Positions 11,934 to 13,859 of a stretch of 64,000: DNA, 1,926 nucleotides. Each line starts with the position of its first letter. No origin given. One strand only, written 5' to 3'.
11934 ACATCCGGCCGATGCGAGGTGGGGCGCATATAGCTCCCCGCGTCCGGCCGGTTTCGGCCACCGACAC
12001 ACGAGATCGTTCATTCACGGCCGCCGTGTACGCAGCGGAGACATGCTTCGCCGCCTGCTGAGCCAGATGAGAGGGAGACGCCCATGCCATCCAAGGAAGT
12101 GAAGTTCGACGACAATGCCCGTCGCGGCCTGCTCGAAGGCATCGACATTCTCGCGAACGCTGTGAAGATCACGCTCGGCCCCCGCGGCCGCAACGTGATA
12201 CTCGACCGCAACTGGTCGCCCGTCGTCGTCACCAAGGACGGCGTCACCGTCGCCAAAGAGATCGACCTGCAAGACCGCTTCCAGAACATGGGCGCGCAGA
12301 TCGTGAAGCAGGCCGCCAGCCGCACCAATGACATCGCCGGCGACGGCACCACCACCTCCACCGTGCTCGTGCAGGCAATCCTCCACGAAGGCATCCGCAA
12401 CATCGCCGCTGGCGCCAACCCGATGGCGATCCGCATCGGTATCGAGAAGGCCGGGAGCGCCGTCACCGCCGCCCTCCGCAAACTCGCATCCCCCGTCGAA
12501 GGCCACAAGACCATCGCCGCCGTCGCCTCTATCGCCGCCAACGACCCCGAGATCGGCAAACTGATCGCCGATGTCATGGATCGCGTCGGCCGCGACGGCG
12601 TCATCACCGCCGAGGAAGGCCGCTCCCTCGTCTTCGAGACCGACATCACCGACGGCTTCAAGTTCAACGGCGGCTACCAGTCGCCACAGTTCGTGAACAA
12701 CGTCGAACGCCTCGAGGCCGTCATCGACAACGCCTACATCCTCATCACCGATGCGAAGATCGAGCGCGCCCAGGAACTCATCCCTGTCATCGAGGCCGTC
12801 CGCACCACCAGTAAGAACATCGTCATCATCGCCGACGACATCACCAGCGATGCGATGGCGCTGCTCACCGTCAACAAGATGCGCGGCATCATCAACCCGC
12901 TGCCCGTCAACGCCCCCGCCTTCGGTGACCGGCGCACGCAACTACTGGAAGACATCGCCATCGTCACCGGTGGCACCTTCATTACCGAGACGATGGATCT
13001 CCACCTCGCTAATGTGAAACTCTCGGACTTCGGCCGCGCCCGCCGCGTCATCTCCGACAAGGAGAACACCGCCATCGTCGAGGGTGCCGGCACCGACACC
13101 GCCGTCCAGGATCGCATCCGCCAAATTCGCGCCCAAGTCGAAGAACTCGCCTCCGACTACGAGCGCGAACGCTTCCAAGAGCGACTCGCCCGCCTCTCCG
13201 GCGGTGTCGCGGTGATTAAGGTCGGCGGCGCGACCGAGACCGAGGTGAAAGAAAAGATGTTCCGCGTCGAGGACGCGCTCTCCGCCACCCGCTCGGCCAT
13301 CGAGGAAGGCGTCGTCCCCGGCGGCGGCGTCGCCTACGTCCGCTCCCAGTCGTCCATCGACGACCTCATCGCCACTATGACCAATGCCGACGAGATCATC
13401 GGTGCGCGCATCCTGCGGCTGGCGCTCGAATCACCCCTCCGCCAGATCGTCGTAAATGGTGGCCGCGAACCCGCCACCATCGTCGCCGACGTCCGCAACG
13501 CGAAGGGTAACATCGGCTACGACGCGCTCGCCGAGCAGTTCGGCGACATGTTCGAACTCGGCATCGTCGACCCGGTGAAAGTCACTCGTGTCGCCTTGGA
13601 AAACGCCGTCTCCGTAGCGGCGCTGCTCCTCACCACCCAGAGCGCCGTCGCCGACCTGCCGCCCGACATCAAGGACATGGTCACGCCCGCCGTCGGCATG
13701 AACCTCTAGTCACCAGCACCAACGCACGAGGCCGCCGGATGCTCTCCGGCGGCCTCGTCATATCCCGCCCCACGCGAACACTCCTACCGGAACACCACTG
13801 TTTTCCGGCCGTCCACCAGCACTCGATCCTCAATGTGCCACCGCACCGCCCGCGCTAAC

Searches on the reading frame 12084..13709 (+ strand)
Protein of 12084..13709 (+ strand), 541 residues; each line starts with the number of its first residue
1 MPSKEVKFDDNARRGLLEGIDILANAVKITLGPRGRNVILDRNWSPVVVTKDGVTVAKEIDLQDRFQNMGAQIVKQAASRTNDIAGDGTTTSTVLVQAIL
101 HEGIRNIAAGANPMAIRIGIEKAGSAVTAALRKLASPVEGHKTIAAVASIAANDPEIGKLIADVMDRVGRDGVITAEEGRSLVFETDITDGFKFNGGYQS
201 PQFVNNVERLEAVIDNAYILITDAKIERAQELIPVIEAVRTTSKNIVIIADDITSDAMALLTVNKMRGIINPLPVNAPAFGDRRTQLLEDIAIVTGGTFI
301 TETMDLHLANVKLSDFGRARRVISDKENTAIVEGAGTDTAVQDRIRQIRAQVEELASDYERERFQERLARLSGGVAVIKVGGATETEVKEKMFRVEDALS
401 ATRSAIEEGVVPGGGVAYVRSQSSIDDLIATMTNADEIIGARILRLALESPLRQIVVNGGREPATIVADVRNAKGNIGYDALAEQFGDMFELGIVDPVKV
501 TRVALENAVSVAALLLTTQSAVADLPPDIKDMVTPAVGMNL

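Call 37: find_homologous_proteins(query=window:12084-13709:+, max_evalue=1e-50)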
Query window:12084-13709:+ (541 aa): 8000 proteins with E <= 1e-50 among 8000 candidates; the best 120 are listed.
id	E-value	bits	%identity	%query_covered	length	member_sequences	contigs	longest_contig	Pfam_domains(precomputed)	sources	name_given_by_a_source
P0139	0.0e+0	1136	100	100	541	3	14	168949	PF00118.30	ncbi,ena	-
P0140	1.7e-257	873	76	100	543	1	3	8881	PF00118.30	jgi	jgi:chaperonin GroEL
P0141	9.2e-253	858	74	100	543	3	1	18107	PF00118.30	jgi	jgi:chaperonin GroEL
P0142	8.6e-243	825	71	100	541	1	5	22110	PF00118.30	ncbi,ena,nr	ncbi:MAG: chaperonin GroEL [Chloroflexi bacterium]|nr:MAG: chaperonin GroEL [Chloroflexota bacterium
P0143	5.3e-242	822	71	100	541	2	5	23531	PF00118.30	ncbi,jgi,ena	ncbi:MAG: chaperonin GroEL [Chloroflexota bacterium]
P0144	3.2e-240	816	70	100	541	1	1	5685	PF00118.30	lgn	-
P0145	5.1e-239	812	71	99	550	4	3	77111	PF00118.30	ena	-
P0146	5.7e-233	792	67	100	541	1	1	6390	PF00118.30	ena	-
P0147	8.3e-233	792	67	100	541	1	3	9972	PF00118.30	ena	-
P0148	3.4e-232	790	67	100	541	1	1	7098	PF00118.30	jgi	-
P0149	8.1e-232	788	67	100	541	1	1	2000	PF00118.30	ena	-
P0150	1.4e-231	788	67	100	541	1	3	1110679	PF00118.30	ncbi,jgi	jgi:chaperonin GroEL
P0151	3.0e-227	773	68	97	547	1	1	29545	PF00118.30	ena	-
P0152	3.6e-224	763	68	97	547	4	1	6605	PF00118.30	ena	-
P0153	3.2e-223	760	67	97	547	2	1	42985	PF00118.30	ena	-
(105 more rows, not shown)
